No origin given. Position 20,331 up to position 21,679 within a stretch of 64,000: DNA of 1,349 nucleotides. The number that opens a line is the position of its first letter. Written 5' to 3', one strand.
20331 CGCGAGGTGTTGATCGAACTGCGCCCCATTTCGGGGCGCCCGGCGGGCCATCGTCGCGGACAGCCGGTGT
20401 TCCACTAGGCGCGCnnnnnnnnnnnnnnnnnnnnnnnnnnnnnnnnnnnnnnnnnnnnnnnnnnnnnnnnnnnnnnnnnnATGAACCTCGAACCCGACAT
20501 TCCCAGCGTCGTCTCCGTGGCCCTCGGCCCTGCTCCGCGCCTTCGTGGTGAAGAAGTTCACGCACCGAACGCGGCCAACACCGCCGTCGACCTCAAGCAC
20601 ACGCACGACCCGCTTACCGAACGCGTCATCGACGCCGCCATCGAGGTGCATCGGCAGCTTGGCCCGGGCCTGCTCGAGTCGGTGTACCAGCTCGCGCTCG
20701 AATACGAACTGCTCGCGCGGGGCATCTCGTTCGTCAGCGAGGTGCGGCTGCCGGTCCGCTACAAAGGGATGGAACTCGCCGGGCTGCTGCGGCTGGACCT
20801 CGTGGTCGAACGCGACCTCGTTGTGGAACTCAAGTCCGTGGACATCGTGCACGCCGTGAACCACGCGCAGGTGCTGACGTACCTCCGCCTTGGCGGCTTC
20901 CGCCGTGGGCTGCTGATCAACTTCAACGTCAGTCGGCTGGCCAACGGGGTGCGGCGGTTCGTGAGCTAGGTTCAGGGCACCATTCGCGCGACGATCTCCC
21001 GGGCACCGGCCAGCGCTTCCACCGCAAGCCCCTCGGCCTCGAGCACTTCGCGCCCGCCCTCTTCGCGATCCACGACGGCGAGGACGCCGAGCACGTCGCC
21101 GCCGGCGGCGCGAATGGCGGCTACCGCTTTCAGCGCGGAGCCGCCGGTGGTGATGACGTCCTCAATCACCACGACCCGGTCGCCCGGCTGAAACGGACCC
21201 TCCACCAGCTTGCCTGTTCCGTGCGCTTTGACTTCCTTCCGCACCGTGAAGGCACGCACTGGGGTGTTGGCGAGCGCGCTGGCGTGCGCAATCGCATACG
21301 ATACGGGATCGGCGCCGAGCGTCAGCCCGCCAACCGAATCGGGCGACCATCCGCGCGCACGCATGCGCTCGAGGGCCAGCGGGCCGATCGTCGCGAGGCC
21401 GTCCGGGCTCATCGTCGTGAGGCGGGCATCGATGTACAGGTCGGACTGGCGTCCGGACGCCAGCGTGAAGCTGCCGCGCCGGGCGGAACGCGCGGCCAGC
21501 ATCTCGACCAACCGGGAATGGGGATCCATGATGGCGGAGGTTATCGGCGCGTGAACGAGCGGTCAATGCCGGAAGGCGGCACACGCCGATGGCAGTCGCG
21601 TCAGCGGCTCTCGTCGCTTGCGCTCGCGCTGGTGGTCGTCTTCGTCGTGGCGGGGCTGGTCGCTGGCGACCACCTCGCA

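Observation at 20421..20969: GxxExxY (PD-(D/E)XK) gene whose SD, start codon and first ~30 codons lie inside a degenerate repeat copy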

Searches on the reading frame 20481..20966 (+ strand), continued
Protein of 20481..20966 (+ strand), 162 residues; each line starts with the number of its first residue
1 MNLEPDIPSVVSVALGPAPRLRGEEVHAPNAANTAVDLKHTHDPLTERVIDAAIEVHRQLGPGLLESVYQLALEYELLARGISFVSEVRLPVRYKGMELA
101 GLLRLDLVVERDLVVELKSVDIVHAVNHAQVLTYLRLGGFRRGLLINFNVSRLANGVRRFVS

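Call 63: fold_search(model_id=the predicted structure, library=pdb)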
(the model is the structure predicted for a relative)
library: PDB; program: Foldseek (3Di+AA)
matches with E <= 10: 278; with E <= 0.001: 0
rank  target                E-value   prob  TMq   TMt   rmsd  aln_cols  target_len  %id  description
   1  4ic1_A                3.4e-03  1.00  0.43  0.36  11.9       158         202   14  Crystal structure of SSO0001 (released 2013-01-16)
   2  4ic1_G                5.0e-03  1.00  0.48  0.40  13.8       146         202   17  Crystal structure of SSO0001 (released 2013-01-16)
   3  4ic1_B                5.7e-03  0.99  0.42  0.35  12.0       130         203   18  Crystal structure of SSO0001 (released 2013-01-16)
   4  4ic1_D                6.4e-03  0.99  0.44  0.36  14.1       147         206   17  Crystal structure of SSO0001 (released 2013-01-16)
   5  3syy                  3.2e-02  0.89  0.39  0.33  15.8       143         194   13  Crystal Structure of an alkaline exonuclease (LHK-Exo) from Laribacter hongkongensis (released 2012-02-15)
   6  4g6v_A                4.7e-02  0.47  0.26  0.31   9.6       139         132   12  CdiA-CT/CdiI toxin and immunity complex from Burkholderia pseudomallei (released 2012-12-12)
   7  2zyz_A                4.7e-02  0.41  0.23  0.33   9.9       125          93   10  Pyrobaculum aerophilum splicing endonuclease (released 2009-06-23)
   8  6m9k_B                5.3e-02  0.90  0.40  0.31  13.8       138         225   14  Crystal structure of lambda exonuclease in complex with the Red beta C-terminal domain (released 2019-01-02)
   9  2zyz_C                7.3e-02  0.41  0.25  0.36   8.1        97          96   11  Pyrobaculum aerophilum splicing endonuclease (released 2009-06-23)
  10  1avq_C                8.8e-02  0.72  0.37  0.28  13.9       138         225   14  TOROIDAL STRUCTURE OF LAMBDA EXONUCLEASE DETERMINED AT 2.4 ANGSTROMS (released 1998-03-18)
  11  3sm4_B                1.0e-01  0.84  0.41  0.31  14.0       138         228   13  Crystal Structure of the K131A Mutant of Lambda Exonuclease in Complex with a 5'-Phosphorylated 14-mer/12-mer Duplex a (released 2011-07-20)
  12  7lvv_C                1.0e-01  0.63  0.34  0.37   5.8       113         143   17  cryoEM structure DrdV-DNA complex (released 2021-03-17)
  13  3slp_A                1.1e-01  0.82  0.42  0.32  13.9       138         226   13  Crystal Structure of Lambda Exonuclease in Complex with a 12 BP Symmetric DNA Duplex (released 2011-07-20)
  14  1avq_A                1.2e-01  0.77  0.41  0.30  13.9       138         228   14  TOROIDAL STRUCTURE OF LAMBDA EXONUCLEASE DETERMINED AT 2.4 ANGSTROMS (released 1998-03-18)
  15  4oq2                  1.2e-01  0.41  0.30  0.18  11.7       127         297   16  5hmC specific restriction endonuclease PvuRTs1I (released 2014-03-12)
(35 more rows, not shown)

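Call 71: search_protein_families(library=padloc, proteins=[window:20577-20966:+], max_evalue=0.01)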
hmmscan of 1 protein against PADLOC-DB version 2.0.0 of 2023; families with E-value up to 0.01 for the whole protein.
window:20577-20966:+ (130 aa): 0 families

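Call 72: search_protein_families(library=phrogs, proteins=[window:20577-20966:+], max_evalue=0.01)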
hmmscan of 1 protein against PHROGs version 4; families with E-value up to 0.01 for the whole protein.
window:20577-20966:+ (130 aa): 0 families

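Call 75: find_related_loci(query=A5, collection=viral_contigs, flank=3000)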
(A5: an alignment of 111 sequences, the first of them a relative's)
Query A5 (162 aa) in viral_contigs; peptide patterns used: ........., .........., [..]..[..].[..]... (x = any residue, [..] = any of these).
191 stretches matched a pattern; 1 encode a relative of the query (tblastn E <= 1e-3); 1 distinct loci.
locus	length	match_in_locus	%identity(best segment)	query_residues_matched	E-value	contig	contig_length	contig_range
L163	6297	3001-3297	38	49-148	1e-17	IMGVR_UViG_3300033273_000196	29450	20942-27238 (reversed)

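Call 78: search_dna_similar(query=window:20577-20966:+, collection=plasmids, mode=protein, max_rows=40, max_evalue=1e-8)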
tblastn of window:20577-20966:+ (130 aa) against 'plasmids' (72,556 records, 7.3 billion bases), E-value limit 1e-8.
Records with a match: 3; places in all: 3; records where one place covers at least 80% of the query: 3.
Best place of each record, by identity: <60% 3.
By first word of the organism name: Bacteroides 1; Bernardetia 1; Treponema 1.
By predicted mobility (MOB-suite, as given by PLSDB): non-mobilizable 3.
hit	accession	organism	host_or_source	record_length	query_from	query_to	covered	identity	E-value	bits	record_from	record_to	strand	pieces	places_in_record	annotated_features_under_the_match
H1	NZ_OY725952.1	Bacteroides finegoldii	-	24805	13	129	90%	48.7%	6e-16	80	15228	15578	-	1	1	GxxExxY protein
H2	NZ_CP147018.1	Bernardetia sp. Wsw4-3y2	Red alga,Red algae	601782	13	129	90%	40.7%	5e-11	66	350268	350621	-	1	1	GxxExxY protein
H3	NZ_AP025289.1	Treponema saccharophilum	-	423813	14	121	83%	40.7%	9e-9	59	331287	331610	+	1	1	GxxExxY protein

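Call 79: get_annotated_region(hit=H1, flank=1500)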
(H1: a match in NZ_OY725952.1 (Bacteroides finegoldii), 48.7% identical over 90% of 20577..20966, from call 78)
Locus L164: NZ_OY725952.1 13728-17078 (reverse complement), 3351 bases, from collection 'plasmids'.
description: Bacteroides finegoldii strain Bacteroides finegoldii TSDC17.2-1.1 plasmid 50, complete sequence
organism: Bacteroides finegoldii (NCBI taxid 338188)
taxonomy: Bacteria; Bacteroidota; Bacteroidia; Bacteroidales; Bacteroidaceae; Bacteroides; Bacteroides finegoldii
host: -; source: -; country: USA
typing (MOB-suite, as given by PLSDB): non-mobilizable
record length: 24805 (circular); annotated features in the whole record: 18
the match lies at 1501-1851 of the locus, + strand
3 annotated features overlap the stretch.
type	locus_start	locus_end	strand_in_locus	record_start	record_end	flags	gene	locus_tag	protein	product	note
CDS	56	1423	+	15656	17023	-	radA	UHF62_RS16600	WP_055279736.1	DNA repair protein RadA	GO:0006281 - DNA repair [Evidence IEA]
CDS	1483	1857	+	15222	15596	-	-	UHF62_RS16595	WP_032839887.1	GxxExxY protein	-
CDS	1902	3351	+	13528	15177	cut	-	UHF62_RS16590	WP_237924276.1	FAD-dependent protein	-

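Call 80: get_annotated_region(hit=H2, flank=1500)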
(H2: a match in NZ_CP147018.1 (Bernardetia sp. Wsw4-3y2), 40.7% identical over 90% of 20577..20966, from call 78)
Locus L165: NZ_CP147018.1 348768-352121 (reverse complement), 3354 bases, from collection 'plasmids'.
description: Bernardetia sp. Wsw4-3y2 plasmid plasmd1, complete sequence
organism: Bernardetia sp. Wsw4-3y2 (NCBI taxid 3127471)
taxonomy: Bacteria; Bacteroidota; Cytophagia; Cytophagales; Bernardetiaceae; Bernardetia; Bernardetia sp. Wsw4-3y2
host: -; source: Red alga,Red algae; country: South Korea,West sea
typing (MOB-suite, as given by PLSDB): non-mobilizable
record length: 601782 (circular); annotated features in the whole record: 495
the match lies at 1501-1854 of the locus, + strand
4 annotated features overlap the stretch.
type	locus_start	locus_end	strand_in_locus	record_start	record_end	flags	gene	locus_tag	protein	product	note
CDS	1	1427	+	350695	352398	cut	ade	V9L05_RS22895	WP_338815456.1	adenine deaminase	GO:0006168 - adenine salvage [Evidence IEA]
CDS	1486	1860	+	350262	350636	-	-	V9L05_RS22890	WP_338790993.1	GxxExxY protein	-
CDS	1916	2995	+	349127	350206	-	-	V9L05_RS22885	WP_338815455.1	mannose-1-phosphate guanylyltransferase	-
CDS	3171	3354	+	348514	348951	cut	-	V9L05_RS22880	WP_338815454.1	hypothetical protein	-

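Call 81: get_annotated_region(hit=H3, flank=1500)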
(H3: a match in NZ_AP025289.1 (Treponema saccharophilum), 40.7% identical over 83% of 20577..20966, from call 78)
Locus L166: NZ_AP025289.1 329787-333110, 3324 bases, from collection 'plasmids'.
description: Treponema saccharophilum strain JCM 32279 plasmid pTS1, complete sequence
organism: Treponema saccharophilum (NCBI taxid 165)
taxonomy: Bacteria; Spirochaetota; Spirochaetia; Spirochaetales; Treponemataceae; Treponema; Treponema saccharophilum
host: -; source: -; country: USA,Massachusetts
typing (MOB-suite, as given by PLSDB): non-mobilizable
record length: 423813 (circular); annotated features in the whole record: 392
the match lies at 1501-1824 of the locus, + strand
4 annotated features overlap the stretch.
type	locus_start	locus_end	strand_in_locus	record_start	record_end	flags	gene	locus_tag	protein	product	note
CDS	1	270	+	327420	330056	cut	-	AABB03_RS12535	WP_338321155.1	SUMF1/EgtB/PvdO family nonheme iron enzyme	-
CDS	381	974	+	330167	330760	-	-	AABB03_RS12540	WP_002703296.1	hypothetical protein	-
CDS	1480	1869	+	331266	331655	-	-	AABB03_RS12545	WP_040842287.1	GxxExxY protein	-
CDS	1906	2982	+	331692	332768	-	-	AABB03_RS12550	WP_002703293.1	Fic family protein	-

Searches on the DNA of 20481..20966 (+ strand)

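Call 50: search_rna_families(sources=[L027, L040, L078, L064, L010, L126, L033], threshold=gathering)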
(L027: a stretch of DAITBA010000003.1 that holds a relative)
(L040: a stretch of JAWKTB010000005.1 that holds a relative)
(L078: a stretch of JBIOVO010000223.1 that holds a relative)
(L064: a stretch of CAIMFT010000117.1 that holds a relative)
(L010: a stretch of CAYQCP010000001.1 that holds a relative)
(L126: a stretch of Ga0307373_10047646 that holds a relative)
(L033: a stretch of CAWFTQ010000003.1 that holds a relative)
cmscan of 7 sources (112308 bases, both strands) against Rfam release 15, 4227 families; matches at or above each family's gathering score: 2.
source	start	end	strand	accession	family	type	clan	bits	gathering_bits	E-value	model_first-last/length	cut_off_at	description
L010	8387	8753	-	RF00010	RNaseP_bact_a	Gene; ribozyme;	CL00002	293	100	1.5e-94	1-367/367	no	Bacterial RNase P class A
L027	17952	18025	+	RF00005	tRNA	Gene; tRNA;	CL00001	63.1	29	4.4e-11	1-71/71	no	tRNA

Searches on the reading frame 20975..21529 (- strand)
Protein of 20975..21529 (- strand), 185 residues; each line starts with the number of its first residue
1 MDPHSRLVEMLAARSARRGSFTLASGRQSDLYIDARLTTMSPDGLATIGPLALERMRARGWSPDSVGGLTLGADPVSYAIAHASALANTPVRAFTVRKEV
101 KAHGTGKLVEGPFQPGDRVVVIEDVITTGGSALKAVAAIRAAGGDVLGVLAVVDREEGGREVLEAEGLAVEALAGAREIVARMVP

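Call 6: search_protein_families(library=ncbifam, proteins=[window:20975-21529:-])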
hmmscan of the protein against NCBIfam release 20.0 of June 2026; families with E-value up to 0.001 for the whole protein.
window:20975-21529:- (185 aa): 20 families
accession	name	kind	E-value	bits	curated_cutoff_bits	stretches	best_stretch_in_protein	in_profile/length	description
TIGR00336.1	pyrE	equivalog_domain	5.1e-43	146.8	106.8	1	11-174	4-168/173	orotate phosphoribosyltransferase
TIGR01367.1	pyrE_Therm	equivalog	6.7e-22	78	150.25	1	16-161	12-150/187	orotate phosphoribosyltransferase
NF010382.0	PRK13809.1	equivalog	5.2e-20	71.7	208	1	16-180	23-182/210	orotate phosphoribosyltransferase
NF004034.0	PRK05500.1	equivalog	3e-19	69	656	1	19-179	303-456/478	bifunctional orotidine-5'-phosphate decarboxylase/orotate phosphoribosyltransferase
NF001729.0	PRK00455.1-3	equivalog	2.8e-16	59.6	245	1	7-181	20-193/231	orotate phosphoribosyltransferase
NF040646.1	HPT_Archaea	equivalog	2.2e-10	40.4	200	1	103-173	101-171/184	hypoxanthine/guanine phosphoribosyltransferase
NF002635.0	PRK02304.1-4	subfamily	1e-09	38.2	146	1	112-173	111-171/188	adenine phosphoribosyltransferase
NF002634.0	PRK02304.1-3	equivalog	6.8e-09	35.7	170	1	112-173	114-176/182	adenine phosphoribosyltransferase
NF009211.0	PRK12560.1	equivalog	1.2e-08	35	188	1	112-173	110-173/187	adenine phosphoribosyltransferase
NF002620.0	PRK02277.1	subfamily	2.2e-08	34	115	1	25-160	49-184/201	orotate phosphoribosyltransferase-like protein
TIGR01744.1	XPRTase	equivalog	1.6e-07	31.1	164.45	1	75-177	75-179/191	xanthine phosphoribosyltransferase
NF006671.0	PRK09219.1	equivalog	1.6e-07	31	177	1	89-178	94-180/192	xanthine phosphoribosyltransferase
TIGR01090.1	apt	equivalog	1.3e-05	25.4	185.85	1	112-165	105-159/169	adenine phosphoribosyltransferase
NF002633.0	PRK02304.1-2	equivalog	2.2e-05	24.3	224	1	110-164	105-160/172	adenine phosphoribosyltransferase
NF002632.0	PRK02304.1-1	equivalog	2.3e-05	24.2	243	1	113-173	116-177/183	adenine phosphoribosyltransferase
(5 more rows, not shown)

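Call 7: search_protein_families(library=pfam, proteins=[window:20975-21529:-])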
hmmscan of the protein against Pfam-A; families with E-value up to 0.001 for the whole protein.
window:20975-21529:- (185 aa): 1 family
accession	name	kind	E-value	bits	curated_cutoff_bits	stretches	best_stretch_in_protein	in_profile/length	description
PF00156.33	Pribosyltran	-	8.4e-06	25.6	26.3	1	110-162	81-133/158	Phosphoribosyl transferase domain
